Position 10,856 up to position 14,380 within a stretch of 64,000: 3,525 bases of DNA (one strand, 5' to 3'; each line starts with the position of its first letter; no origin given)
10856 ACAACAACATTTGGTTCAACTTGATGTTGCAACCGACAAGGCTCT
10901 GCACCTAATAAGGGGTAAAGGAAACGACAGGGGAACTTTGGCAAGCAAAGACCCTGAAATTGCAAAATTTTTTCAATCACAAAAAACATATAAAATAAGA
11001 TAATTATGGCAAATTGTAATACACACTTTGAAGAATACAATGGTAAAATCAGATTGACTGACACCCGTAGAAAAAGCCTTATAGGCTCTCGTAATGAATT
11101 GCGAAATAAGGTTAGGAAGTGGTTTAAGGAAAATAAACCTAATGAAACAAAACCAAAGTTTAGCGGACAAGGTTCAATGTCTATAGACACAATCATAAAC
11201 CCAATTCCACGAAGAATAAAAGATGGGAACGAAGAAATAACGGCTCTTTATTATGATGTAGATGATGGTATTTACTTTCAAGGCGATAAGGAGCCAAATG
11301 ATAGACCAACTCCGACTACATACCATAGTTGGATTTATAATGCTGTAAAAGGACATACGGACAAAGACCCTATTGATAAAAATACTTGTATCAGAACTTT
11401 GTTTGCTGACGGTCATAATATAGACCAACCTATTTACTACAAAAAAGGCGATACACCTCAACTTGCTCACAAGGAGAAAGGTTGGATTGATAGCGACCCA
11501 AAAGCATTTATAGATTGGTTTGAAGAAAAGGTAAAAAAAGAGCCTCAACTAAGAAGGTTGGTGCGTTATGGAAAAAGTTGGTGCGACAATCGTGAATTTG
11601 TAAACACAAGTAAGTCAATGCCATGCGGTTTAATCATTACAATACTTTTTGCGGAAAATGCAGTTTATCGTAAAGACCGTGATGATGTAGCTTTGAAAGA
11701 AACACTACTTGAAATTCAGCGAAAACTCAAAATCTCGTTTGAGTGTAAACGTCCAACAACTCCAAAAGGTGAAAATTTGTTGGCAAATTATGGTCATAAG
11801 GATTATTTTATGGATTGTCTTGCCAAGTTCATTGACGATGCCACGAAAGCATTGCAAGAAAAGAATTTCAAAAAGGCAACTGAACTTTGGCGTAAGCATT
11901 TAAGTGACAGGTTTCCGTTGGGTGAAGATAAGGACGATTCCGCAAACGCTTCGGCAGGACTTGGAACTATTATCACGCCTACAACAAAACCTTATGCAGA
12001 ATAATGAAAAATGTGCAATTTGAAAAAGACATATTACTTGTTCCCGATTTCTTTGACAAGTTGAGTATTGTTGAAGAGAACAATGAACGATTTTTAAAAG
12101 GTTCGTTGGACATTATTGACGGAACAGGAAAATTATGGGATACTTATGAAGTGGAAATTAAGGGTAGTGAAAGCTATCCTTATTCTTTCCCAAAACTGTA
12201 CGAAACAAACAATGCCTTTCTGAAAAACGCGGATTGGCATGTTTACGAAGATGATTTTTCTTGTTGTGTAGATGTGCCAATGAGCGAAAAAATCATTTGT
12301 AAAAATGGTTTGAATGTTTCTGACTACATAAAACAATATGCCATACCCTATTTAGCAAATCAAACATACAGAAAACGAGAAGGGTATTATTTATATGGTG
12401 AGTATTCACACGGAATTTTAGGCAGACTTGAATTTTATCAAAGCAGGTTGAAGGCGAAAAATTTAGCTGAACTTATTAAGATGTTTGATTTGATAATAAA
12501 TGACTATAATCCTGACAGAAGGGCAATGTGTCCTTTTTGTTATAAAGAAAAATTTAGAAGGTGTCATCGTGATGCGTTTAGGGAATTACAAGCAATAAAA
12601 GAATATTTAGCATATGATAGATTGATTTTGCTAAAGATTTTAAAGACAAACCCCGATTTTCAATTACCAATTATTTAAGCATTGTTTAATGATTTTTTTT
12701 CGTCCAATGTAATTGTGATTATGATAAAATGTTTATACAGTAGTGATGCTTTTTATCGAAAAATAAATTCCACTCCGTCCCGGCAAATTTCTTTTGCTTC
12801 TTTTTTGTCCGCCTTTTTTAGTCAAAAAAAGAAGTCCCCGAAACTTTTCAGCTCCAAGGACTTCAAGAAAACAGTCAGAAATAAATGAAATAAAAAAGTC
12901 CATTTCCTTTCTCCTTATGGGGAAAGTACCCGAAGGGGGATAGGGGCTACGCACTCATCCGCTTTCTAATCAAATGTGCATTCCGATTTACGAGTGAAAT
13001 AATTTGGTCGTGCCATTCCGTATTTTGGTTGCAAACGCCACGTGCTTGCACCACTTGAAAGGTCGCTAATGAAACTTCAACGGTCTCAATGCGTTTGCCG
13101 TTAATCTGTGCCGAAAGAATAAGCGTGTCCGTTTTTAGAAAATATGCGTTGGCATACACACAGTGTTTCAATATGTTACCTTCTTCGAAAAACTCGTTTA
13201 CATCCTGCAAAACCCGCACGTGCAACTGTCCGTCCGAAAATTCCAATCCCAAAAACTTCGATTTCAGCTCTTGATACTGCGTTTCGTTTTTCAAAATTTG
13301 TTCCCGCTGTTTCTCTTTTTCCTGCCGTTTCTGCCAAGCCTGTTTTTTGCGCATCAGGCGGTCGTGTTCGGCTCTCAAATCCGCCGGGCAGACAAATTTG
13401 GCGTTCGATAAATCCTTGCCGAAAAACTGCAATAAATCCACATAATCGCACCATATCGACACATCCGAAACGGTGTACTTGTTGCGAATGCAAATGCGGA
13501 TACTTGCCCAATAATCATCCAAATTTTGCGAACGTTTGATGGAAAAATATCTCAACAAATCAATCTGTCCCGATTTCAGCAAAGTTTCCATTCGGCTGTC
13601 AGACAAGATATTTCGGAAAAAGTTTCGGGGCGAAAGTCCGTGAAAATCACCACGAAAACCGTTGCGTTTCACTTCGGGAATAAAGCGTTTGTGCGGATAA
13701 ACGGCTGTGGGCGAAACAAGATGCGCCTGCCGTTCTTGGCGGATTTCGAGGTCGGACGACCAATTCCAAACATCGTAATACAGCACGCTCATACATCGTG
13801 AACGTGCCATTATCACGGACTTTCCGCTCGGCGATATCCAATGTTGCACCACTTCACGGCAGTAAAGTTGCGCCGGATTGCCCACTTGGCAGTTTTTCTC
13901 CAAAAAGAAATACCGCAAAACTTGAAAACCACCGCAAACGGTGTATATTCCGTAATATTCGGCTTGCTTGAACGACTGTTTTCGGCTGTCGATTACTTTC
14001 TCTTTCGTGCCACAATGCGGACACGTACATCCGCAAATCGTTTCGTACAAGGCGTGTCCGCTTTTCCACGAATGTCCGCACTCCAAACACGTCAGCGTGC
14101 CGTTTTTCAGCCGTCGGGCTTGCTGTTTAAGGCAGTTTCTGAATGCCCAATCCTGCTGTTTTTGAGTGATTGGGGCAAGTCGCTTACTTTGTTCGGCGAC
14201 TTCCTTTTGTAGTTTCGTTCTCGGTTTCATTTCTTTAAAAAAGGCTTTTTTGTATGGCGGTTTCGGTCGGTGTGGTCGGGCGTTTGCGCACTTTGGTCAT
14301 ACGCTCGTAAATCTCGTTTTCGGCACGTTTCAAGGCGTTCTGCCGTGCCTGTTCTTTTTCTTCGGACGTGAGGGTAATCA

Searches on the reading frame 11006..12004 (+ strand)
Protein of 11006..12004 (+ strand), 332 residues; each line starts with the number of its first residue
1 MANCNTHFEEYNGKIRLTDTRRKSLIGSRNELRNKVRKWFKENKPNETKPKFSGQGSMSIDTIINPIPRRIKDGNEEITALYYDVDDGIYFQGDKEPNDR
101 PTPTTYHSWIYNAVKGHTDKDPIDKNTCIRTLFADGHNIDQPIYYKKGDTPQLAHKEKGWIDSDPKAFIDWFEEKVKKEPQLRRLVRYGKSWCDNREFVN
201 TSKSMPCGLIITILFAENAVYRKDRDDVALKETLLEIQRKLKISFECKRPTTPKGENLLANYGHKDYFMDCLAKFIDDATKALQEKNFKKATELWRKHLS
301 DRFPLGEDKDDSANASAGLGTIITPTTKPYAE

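Call 5: search_protein_families(library=pfam, proteins=[window:11006-12004:+], max_evalue=0.1)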
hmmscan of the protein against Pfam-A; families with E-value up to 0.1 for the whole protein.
window:11006-12004:+ (332 aa): 2 families
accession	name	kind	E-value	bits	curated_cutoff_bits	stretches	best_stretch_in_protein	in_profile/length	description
PF21654.3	DncV-like_NTFase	-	1e-14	55.7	24.9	1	50-144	1-90/90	Cyclic GMP-AMP synthase DncV-like, nucleotidyltransferase domain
PF18144.7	SMODS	-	6.6e-08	33.4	26.5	1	5-175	4-163/164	Second Messenger Oligonucleotide or Dinucleotide Synthetase domain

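Call 6: search_protein_families(library=padloc, proteins=[window:11006-12004:+], max_evalue=0.1)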
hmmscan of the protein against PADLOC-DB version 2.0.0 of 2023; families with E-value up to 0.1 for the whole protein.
window:11006-12004:+ (332 aa): 29 families (the best 25 are shown)
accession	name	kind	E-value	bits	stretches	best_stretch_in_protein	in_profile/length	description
PDLC00774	Cyclase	-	1.8e-120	399.9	1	1-316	1-298/316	oligonucleotide-cyclase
PDLC00824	Cyclase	-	5.1e-44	148.8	1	12-322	19-331/466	oligonucleotide-cyclase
PDLC00783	Cyclase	-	1e-42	144.4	1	1-313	1-319/349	oligonucleotide-cyclase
PDLC00795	Cyclase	-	3.9e-36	122.8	1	1-313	1-326/340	oligonucleotide-cyclase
PDLC00778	Cyclase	-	3.8e-31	106.4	1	1-298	1-297/455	oligonucleotide-cyclase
PDLC00775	Cyclase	-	6e-28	96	2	152-308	204-359/389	oligonucleotide-cyclase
PDLC00768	Cyclase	-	1.4e-27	94.5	2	152-308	198-350/380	oligonucleotide-cyclase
PDLC00799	Cyclase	-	7.1e-25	85.5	1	3-284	3-291/449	oligonucleotide-cyclase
PDLC00781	Cyclase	-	5e-23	79.8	2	152-313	195-353/380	oligonucleotide-cyclase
PDLC00806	Cyclase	-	3.4e-22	76.8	2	152-232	208-290/396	oligonucleotide-cyclase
PDLC00798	Cyclase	-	5.9e-17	60.1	1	5-309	4-303/344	oligonucleotide-cyclase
PDLC00782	Cyclase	-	2.2e-15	54.7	1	149-307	221-381/417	oligonucleotide-cyclase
PDLC00822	Cyclase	-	1.9e-13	48.5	2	156-318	190-358/375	oligonucleotide-cyclase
PDLC00773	Cyclase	-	2.2e-13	48.5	1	105-317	90-308/334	oligonucleotide-cyclase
PDLC00796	Cyclase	-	3.5e-13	47.7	1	3-313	2-294/432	oligonucleotide-cyclase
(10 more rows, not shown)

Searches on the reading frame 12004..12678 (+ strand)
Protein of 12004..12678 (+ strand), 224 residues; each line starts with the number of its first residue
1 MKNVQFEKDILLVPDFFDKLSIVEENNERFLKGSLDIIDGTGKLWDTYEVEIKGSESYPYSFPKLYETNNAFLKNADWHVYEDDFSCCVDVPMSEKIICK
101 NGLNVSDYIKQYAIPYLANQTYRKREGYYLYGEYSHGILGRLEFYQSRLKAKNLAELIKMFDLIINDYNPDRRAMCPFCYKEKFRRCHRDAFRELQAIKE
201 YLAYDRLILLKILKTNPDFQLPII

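Call 5: search_protein_families(library=pfam, proteins=[window:12004-12678:+], max_evalue=0.1)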
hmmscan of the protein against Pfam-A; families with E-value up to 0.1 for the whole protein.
window:12004-12678:+ (224 aa): 1 family
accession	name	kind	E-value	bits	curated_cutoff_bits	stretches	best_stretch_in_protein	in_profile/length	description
PF16255.11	Lipase_GDSL_lke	-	0.051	13.3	29.2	1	61-112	29-82/203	GDSL-like Lipase/Acylhydrolase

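Call 6: search_protein_families(library=padloc, proteins=[window:12004-12678:+], max_evalue=0.1)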
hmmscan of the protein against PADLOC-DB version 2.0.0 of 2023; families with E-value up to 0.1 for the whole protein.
window:12004-12678:+ (224 aa): 8 families
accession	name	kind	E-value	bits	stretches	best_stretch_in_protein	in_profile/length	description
PDLC00865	E2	-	1.7e-58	195.6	1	4-203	6-204/219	E2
PDLC00833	E1-E2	-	2.1e-49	166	1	1-201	2-203/222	E1-E2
PDLC00872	E2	-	4.8e-44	148.4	1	5-206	3-205/216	E2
PDLC00871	E2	-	2.2e-33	113.9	1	5-216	6-218/241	E2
PDLC00859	E2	-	1e-22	78.8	1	29-200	29-207/221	E2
PDLC00861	E2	-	1.7e-20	71.5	1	18-197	21-203/232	E2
PDLC00870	E2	-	5.8e-18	63.7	1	16-196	18-197/223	E2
PDLC03498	REase_II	-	0.0035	15.2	1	25-94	41-113/182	Type II restriction enzyme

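Call 8: search_protein_families(library=ncbifam, proteins=[window:12004-12678:+], max_evalue=0.1)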
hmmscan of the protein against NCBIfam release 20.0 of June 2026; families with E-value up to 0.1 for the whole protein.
window:12004-12678:+ (224 aa): 0 families

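Call 71: search_protein_families(library=pfam, max_evalue=0.01, proteins=[window:12004-12678:+])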
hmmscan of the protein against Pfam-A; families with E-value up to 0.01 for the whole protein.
window:12004-12678:+ (224 aa): 0 families

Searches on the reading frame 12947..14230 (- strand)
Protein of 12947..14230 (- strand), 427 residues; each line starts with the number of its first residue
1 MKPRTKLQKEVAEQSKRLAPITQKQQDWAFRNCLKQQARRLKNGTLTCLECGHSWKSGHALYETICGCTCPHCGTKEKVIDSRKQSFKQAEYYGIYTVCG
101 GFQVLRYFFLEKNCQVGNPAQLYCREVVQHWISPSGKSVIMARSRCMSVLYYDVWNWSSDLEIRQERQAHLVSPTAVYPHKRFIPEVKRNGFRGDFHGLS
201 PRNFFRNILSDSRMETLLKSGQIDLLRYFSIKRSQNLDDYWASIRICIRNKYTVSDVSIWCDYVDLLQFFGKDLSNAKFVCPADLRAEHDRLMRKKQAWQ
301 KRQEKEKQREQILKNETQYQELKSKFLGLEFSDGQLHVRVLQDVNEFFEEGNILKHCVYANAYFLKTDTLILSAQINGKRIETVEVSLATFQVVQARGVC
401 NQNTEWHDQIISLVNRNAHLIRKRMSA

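Call 5: search_protein_families(library=pfam, proteins=[window:12947-14230:-], max_evalue=0.1)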
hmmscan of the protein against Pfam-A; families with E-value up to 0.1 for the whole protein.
window:12947-14230:- (427 aa): 1 family
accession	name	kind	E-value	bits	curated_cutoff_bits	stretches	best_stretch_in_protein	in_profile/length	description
PF14284.11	PcfJ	-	8.4e-39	133.2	25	1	259-411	1-147/147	PcfJ-like protein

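Call 6: search_protein_families(library=padloc, proteins=[window:12947-14230:-], max_evalue=0.1)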
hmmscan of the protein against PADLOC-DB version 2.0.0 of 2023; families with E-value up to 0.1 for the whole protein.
window:12947-14230:- (427 aa): 0 families
